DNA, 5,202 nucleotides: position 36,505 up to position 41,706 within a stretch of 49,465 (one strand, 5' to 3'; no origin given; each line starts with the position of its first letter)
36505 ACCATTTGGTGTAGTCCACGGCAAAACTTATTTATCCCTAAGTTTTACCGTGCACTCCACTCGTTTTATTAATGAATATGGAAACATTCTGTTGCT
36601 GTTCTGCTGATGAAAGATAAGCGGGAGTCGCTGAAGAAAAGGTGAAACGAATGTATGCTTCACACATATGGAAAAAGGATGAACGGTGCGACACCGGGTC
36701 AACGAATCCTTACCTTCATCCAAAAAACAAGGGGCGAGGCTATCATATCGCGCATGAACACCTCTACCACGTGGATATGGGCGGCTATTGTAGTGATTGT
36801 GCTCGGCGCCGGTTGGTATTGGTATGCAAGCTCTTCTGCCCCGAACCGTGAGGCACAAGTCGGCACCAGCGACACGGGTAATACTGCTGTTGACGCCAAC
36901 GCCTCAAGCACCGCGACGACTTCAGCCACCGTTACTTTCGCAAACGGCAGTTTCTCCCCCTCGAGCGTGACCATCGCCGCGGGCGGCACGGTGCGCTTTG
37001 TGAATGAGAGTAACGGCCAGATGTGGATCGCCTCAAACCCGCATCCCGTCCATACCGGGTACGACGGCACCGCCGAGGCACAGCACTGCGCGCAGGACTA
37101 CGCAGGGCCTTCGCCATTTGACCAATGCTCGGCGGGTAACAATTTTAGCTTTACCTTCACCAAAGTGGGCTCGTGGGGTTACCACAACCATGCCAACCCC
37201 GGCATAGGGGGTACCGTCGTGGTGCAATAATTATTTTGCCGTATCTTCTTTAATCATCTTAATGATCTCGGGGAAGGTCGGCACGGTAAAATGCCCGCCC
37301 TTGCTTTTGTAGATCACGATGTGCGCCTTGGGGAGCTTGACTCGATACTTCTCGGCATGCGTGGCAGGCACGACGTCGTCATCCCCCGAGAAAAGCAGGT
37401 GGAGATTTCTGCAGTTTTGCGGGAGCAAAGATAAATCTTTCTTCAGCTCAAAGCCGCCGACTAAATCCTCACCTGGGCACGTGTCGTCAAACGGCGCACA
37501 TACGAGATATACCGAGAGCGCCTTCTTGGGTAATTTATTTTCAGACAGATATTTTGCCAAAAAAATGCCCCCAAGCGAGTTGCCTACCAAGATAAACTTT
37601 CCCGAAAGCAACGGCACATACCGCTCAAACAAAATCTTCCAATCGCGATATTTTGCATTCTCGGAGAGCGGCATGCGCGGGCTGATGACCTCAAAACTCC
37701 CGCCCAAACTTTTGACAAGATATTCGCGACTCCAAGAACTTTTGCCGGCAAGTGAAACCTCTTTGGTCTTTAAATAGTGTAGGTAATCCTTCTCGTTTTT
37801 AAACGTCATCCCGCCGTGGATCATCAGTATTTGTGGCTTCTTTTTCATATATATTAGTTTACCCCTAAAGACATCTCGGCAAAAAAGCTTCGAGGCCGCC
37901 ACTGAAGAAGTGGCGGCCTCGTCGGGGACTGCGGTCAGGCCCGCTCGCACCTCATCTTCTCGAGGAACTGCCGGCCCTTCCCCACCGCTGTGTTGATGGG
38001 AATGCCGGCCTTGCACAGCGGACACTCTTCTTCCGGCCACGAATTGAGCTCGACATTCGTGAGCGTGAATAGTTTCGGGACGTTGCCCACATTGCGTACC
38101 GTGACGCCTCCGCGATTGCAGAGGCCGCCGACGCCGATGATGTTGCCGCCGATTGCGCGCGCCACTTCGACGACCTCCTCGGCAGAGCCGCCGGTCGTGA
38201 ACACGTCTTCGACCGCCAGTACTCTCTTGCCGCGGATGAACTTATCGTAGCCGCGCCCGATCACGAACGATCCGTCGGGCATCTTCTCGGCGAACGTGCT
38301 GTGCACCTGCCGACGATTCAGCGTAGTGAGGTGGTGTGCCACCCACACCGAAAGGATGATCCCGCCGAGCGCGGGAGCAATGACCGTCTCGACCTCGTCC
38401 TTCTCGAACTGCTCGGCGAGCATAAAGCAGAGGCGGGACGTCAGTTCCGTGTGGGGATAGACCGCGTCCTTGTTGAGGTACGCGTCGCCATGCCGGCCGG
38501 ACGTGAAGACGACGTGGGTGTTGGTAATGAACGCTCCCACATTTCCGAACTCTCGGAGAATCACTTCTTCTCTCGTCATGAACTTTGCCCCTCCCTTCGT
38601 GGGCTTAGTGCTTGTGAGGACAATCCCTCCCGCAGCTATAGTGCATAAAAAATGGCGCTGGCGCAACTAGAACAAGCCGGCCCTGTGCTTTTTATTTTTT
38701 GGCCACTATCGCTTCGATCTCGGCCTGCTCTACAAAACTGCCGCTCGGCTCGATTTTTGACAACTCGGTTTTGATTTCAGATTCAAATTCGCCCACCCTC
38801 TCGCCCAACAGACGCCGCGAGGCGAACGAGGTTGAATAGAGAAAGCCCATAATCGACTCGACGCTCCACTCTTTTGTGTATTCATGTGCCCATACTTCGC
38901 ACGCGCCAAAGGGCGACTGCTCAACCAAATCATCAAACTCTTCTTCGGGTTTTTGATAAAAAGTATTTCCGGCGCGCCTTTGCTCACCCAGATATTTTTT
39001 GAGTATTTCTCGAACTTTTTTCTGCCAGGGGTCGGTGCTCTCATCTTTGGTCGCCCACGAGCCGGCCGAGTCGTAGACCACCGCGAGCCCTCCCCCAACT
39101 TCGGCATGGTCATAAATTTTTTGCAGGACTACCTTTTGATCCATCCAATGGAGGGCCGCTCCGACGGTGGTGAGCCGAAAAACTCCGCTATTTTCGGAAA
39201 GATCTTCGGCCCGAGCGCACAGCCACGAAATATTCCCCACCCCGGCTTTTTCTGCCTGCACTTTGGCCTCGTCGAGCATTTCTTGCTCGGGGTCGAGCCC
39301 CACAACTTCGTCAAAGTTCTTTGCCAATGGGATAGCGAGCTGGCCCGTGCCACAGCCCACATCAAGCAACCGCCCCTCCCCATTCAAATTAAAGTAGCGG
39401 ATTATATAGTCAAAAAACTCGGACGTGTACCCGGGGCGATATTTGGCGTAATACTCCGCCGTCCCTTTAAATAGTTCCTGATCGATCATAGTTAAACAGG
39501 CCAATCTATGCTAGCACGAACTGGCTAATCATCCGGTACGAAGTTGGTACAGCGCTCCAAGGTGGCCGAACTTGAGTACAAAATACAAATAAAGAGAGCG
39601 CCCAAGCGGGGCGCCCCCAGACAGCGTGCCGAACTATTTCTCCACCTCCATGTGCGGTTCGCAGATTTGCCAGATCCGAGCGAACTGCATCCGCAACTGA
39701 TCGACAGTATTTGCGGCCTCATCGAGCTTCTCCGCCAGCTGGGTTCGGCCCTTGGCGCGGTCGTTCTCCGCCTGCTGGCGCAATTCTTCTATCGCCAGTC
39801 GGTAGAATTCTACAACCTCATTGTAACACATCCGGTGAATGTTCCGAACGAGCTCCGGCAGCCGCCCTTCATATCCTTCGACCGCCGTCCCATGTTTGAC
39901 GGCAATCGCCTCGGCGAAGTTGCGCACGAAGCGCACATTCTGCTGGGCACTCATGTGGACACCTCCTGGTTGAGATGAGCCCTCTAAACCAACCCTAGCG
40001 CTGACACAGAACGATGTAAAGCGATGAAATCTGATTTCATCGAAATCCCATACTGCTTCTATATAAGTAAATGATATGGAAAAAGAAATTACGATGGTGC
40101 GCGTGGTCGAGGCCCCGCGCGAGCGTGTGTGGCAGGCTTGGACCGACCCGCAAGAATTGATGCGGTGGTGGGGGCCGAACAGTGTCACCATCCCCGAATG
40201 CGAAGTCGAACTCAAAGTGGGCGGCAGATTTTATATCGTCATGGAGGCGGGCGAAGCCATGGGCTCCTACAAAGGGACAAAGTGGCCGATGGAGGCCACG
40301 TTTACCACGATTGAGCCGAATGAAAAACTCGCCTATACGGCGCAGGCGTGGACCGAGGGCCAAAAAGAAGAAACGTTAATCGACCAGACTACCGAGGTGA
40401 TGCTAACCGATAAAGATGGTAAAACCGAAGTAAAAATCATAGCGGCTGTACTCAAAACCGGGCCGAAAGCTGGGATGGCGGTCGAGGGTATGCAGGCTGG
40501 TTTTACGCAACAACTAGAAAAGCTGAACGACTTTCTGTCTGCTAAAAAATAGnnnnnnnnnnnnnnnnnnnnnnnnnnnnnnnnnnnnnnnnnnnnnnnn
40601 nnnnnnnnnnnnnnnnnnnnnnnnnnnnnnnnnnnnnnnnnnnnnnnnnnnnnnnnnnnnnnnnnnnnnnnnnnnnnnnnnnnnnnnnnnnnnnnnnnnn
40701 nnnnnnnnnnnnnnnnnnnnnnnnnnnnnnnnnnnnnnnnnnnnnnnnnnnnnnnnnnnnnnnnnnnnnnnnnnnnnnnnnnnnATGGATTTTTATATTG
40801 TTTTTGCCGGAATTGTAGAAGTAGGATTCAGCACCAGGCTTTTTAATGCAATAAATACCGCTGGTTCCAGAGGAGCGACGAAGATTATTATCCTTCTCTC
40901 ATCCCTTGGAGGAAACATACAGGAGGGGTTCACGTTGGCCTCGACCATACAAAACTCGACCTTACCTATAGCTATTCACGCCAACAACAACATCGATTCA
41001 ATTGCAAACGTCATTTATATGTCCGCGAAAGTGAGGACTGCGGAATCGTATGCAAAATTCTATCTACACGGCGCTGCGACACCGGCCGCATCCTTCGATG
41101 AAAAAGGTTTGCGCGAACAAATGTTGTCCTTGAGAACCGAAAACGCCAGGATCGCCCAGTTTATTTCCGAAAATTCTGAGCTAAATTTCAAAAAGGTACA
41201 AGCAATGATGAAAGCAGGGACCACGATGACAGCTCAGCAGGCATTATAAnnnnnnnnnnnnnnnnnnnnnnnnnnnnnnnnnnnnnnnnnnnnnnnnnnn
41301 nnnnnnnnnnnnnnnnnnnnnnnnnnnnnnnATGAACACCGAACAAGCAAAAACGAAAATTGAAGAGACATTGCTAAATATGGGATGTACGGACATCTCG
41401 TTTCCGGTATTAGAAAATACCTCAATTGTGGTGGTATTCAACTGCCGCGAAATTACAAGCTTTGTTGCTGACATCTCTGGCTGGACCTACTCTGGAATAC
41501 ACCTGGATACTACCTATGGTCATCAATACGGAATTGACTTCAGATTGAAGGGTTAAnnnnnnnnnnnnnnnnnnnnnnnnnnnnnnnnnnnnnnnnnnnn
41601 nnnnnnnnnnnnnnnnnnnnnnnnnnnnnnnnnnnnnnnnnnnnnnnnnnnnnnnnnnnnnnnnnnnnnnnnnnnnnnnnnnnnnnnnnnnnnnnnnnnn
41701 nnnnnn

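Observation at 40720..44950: tRNA-Gln-adjacent accessory block made of repeating [RHH >][< unknown gene][small ORF >] units, with no recognisable recombinase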

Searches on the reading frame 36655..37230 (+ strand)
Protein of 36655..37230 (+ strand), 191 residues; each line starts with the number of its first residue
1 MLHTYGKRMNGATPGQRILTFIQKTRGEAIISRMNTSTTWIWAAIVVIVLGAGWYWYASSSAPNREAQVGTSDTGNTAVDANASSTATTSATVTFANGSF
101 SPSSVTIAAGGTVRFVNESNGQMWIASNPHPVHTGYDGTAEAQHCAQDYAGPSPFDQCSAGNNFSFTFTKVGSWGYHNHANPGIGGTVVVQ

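Call 51: search_protein_families(library=pfam, max_evalue=0.001, proteins=[window:36655-37230:+])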
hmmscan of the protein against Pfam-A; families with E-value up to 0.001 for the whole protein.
window:36655-37230:+ (191 aa): 2 families
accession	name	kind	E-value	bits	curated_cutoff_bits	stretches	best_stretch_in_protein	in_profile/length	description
PF00127.26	Copper-bind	-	3e-05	24.8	21.2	1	99-191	13-99/99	Copper binding proteins, plastocyanin/azurin family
PF13473.12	Cupredoxin_1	-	0.00033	21.1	27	1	81-121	13-55/104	Cupredoxin-like domain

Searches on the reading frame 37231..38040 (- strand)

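Call 51: search_protein_families(library=pfam, max_evalue=0.001, proteins=[window:37231-38040:-])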
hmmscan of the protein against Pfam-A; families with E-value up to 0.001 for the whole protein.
window:37231-38040:- (269 aa): 3 families
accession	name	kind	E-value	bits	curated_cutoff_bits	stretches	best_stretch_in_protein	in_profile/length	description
PF00561.26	Abhydrolase_1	-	3.9e-05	23.9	25.8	0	147-185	69-103/245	alpha/beta hydrolase fold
PF12697.13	Abhydrolase_6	-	0.00027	22.1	26.3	0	71-181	1-93/217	Alpha/beta hydrolase family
PF06821.19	Ser_hydrolase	-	0.00079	19.8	22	0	127-252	35-155/172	Serine hydrolase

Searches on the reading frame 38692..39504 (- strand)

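Call 43: search_protein_families(library=ncbifam, max_evalue=1, proteins=[window:38692-39504:-])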
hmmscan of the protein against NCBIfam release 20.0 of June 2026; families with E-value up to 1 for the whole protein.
window:38692-39504:- (270 aa): 71 families (the best 25 are shown)
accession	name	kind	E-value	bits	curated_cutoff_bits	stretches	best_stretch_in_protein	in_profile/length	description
NF043040.1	corrin_prot_MT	hypoth_equivalog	1.6e-13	50.6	180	1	42-143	41-148/216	corrinoid protein-associated methyltransferase CpaM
TIGR01934.1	MenG_MenH_UbiE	subfamily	5.1e-13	48.8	158.35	1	41-144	38-143/223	ubiquinone/menaquinone biosynthesis methyltransferase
TIGR01983.1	UbiG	equivalog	5.1e-13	48.8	102.95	1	43-139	50-148/228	bifunctional 2-polyprenyl-6-hydroxyphenol methylase/3-demethylubiquinol 3-O-methyltransferase UbiG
TIGR00479.1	rumA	equivalog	1.9e-11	43.4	183.55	1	19-101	270-352/432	23S rRNA (uracil(1939)-C(5))-methyltransferase RlmD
NF001244.0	PRK00216.1-5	equivalog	2.1e-10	40.3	216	1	40-116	46-126/236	bifunctional demethylmenaquinone methyltransferase/2-methoxy-6-polyprenyl-1,4-benzoquinol methylase UbiE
TIGR02072.1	BioC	equivalog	1.4e-09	38.2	184.95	1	44-142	36-132/244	malonyl-ACP O-methyltransferase BioC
TIGR04345.1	ovoA_Cterm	equivalog_domain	1.6e-09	37.7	170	1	23-82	22-81/242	putative 4-mercaptohistidine N1-methyltransferase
TIGR02021.1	BchM-ChlM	equivalog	1.7e-08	34.2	158.9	1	40-97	53-110/218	magnesium protoporphyrin IX methyltransferase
NF008264.0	PRK11036.1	equivalog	9e-08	31.9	366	1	45-144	47-149/261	tRNA uridine 5-oxyacetic acid(34) methyltransferase CmoM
NF009639.0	PRK13168.1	equivalog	1.1e-07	31.1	458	1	35-98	293-356/446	23S rRNA (uracil(1939)-C(5))-methyltransferase RlmD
NF045667.1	MTase_DVU1556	equivalog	1.3e-07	31.3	155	1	23-131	4-108/213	DVU_1556 family methyltransferase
TIGR02752.1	MenG_heptapren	equivalog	2.1e-07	30.7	419.85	1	34-145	37-152/231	demethylmenaquinone methyltransferase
NF041536.1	ArsM_DUF2284_UU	exception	2.8e-07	29.2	575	1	43-144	77-182/459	arsenite methyltransferase/DUF2284 domain selenoprotein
NF001243.0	PRK00216.1-4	equivalog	4.7e-07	29.4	235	1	34-143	39-152/237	demethylmenaquinone methyltransferase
NF052510.1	methyltran_MpqE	exception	1.1e-06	28.2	335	1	35-121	39-129/234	methyl-plastoquinone biosynthesis methyltransferase MpqE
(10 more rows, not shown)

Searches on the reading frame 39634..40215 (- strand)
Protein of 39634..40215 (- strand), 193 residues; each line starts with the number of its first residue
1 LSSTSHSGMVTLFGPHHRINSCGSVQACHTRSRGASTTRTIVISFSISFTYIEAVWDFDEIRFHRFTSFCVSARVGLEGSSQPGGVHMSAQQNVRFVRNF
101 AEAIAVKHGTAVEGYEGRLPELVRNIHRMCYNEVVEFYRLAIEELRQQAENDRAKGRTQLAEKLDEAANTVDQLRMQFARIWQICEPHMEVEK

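Call 43: search_protein_families(library=ncbifam, max_evalue=1, proteins=[window:39634-40215:-])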
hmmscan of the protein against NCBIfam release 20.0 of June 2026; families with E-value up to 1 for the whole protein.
window:39634-40215:- (193 aa): 3 families
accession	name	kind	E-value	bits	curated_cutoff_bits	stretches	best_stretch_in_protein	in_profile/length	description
NF008075.0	PRK10812.1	equivalog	0.0084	15.4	438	1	17-114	145-241/265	metal-dependent hydrolase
NF006612.0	PRK09174.1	equivalog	0.038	13.6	183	1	110-177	105-164/204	F0F1 ATP synthase subunit B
NF011975.0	PRK15443.2-2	subfamily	0.12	12.4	196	1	139-174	46-81/139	diol dehydratase small subunit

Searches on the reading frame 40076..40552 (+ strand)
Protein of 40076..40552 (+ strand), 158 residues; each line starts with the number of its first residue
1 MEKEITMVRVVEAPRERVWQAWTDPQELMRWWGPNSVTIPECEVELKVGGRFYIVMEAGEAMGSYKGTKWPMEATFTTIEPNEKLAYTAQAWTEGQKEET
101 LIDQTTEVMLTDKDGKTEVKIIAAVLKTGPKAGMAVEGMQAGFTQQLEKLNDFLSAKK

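Call 43: search_protein_families(library=ncbifam, max_evalue=1, proteins=[window:40076-40552:+])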
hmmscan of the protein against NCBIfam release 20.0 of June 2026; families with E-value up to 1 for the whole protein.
window:40076-40552:+ (158 aa): 0 families

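Call 72: find_encoding_contigs(protein=window:40076-40552:+, flank=8000, max_places=10)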
Protein window:40076-40552:+ (158 aa): 8 contigs read that carry it; 7 places shown.
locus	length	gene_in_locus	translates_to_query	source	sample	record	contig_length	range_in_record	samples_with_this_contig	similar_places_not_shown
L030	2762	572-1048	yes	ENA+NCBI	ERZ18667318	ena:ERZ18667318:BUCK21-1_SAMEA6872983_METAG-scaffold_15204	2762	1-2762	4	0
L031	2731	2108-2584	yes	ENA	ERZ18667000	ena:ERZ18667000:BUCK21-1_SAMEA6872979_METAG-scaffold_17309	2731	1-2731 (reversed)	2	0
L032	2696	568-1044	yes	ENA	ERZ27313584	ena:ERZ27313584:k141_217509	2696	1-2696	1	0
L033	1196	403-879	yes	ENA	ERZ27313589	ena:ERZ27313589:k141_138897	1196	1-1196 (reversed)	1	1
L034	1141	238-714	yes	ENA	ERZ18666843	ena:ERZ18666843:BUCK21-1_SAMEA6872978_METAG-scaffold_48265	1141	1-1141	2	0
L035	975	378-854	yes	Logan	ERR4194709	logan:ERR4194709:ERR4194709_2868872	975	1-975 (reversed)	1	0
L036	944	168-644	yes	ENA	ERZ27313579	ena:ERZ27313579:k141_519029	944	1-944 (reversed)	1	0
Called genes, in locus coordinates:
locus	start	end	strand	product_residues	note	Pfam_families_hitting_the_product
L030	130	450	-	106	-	-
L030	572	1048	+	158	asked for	PF10604:Polyketide_cyc2 (weak), PF08327:AHSA1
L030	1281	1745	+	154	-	PF00574:CLP_protease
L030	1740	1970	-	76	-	-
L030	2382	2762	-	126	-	?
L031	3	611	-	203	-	?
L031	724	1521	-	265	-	PF13489:Methyltransf_23, PF01209:Ubie_methyltran, PF24675:NpmA (faint), PF08241:Methyltransf_11, PF08242:Methyltransf_12, PF13649:Methyltransf_25, PF13847:Methyltransf_31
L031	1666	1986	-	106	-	-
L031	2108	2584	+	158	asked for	PF10604:Polyketide_cyc2 (weak), PF08327:AHSA1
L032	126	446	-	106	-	-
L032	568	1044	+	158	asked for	PF10604:Polyketide_cyc2 (weak), PF08327:AHSA1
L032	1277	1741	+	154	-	PF00574:CLP_protease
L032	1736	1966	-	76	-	-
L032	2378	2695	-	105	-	?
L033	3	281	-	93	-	?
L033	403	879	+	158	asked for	PF10604:Polyketide_cyc2 (weak), PF08327:AHSA1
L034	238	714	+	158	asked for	PF10604:Polyketide_cyc2 (weak), PF08327:AHSA1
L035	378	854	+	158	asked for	PF10604:Polyketide_cyc2 (weak), PF08327:AHSA1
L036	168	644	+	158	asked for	PF10604:Polyketide_cyc2 (weak), PF08327:AHSA1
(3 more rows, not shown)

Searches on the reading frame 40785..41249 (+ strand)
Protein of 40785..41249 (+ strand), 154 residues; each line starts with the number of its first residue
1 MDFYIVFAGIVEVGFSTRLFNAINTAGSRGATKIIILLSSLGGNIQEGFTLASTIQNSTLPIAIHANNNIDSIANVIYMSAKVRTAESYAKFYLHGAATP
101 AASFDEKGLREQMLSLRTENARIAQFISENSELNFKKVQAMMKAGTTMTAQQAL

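Call 6: search_protein_families(library=pfam, max_evalue=1, proteins=[window:40785-41249:+])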
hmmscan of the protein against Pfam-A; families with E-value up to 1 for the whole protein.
window:40785-41249:+ (154 aa): 3 families
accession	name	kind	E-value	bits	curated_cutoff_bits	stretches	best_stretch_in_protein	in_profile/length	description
PF00574.28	CLP_protease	-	5.6e-09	36.6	20.2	1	30-153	45-169/182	Clp protease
PF25145.1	NfeD1b_N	-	0.00026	21.1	40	1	7-76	7-76/189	NfeD1b, N-terminal domain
PF22035.1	Lpg0393_VPS9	-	0.12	12.9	27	1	73-145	64-137/149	Lpg0393 VPS9-like domain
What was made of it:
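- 40785..41249 (+): AT-rich 154-aa ClpP-fold serine protease-like gene. Its best matches are phage head-maturation proteases, but below curated cut-offs. Pfam CLP_protease 5.6e-9 (call 6).
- Checked: First two genes: the ClpP-like ORF 40785-41249 matches Pfam CLP_protease at 5.6e-9 (call 6).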

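Call 11: search_protein_families(library=padloc, max_evalue=1, proteins=[window:40785-41249:+])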
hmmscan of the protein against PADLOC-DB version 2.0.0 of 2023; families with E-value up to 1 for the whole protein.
window:40785-41249:+ (154 aa): 0 families

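Call 12: search_protein_families(library=phrogs, max_evalue=1, proteins=[window:40785-41249:+])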
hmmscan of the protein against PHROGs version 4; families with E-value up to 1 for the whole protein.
window:40785-41249:+ (154 aa): 11 families
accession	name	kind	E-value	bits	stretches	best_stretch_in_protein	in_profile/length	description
phrog_94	-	head and packaging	2.4e-09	38.3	1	31-154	117-241/622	head maturation protease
phrog_1684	-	head and packaging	2.8e-07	31.3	1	31-153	72-193/284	head maturation protease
phrog_2976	-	head and packaging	1.1e-05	26.4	1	21-154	43-173/394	head maturation protease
phrog_53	-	head and packaging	2.1e-05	24.9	1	32-154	118-270/583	head maturation protease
phrog_133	-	head and packaging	3e-05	23.9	1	19-154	38-170/668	head maturation protease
phrog_3348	-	unknown function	3.9e-05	24.1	1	28-154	64-189/386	-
phrog_5410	-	other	6.6e-05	23.3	1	33-95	57-119/323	ATP-dependent protease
phrog_33547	-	unknown function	0.00017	21.7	1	17-153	15-149/357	-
phrog_1827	-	other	0.0028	18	1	19-107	42-128/202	ATP-dependent protease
phrog_23753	-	head and packaging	0.023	15.3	1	32-154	42-163/298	head maturation protease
phrog_20705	-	head and packaging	0.029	13.6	1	32-152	211-335/690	virion structural protein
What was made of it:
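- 40785..41249 (+): PHROG head maturation protease 2.4e-9 (call 12).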

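Call 43: search_protein_families(library=ncbifam, max_evalue=1, proteins=[window:40785-41249:+])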
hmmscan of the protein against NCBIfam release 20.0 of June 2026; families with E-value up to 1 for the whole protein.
window:40785-41249:+ (154 aa): 5 families
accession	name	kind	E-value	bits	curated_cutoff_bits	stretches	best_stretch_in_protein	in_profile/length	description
NF045542.1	Clp_rel_HeadMat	equivalog_domain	8.2e-13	48.6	120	1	21-154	24-157/165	head maturation protease, ClpP-related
NF045540.1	scaf_prot_MCP1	exception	2.6e-10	39.7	475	1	21-154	22-152/652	ClpP-like prohead protease/major capsid protein fusion protein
NF009205.0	PRK12553.1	subfamily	0.006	16.2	228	1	32-153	68-192/211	ATP-dependent Clp protease proteolytic subunit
NF011091.0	PRK14514.1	equivalog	0.031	13.9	361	1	32-153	85-207/221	ATP-dependent Clp endopeptidase proteolytic subunit ClpP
NF001368.0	PRK00277.1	subfamily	0.047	13.5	249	1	33-153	64-185/203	ATP-dependent Clp protease proteolytic subunit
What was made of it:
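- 40785..41249 (+): NCBIfam Clp_rel_HeadMat 8e-13, 48.6 bits against a cut-off of 120 (call 43).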

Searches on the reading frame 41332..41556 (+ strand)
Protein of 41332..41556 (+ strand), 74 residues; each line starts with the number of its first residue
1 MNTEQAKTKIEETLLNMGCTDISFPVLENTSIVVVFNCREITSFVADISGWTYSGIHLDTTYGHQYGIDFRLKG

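Call 6: search_protein_families(library=pfam, max_evalue=1, proteins=[window:41332-41556:+])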
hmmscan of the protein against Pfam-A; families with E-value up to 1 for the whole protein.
window:41332-41556:+ (74 aa): 0 families

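Call 11: search_protein_families(library=padloc, max_evalue=1, proteins=[window:41332-41556:+])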
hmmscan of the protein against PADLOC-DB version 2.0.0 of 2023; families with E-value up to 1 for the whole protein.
window:41332-41556:+ (74 aa): 0 families

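Call 12: search_protein_families(library=phrogs, max_evalue=1, proteins=[window:41332-41556:+])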
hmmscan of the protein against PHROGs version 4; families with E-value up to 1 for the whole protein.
window:41332-41556:+ (74 aa): 0 families

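Call 43: search_protein_families(library=ncbifam, max_evalue=1, proteins=[window:41332-41556:+])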
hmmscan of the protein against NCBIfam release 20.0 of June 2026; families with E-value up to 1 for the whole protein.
window:41332-41556:+ (74 aa): 0 families
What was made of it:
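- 41332..41556 (+): 74-aa ORF with no family match. Whether it is coding is unproven. No hit in Pfam, PHROGs, PADLOC or NCBIfam (calls 6, 11, 12, 43).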
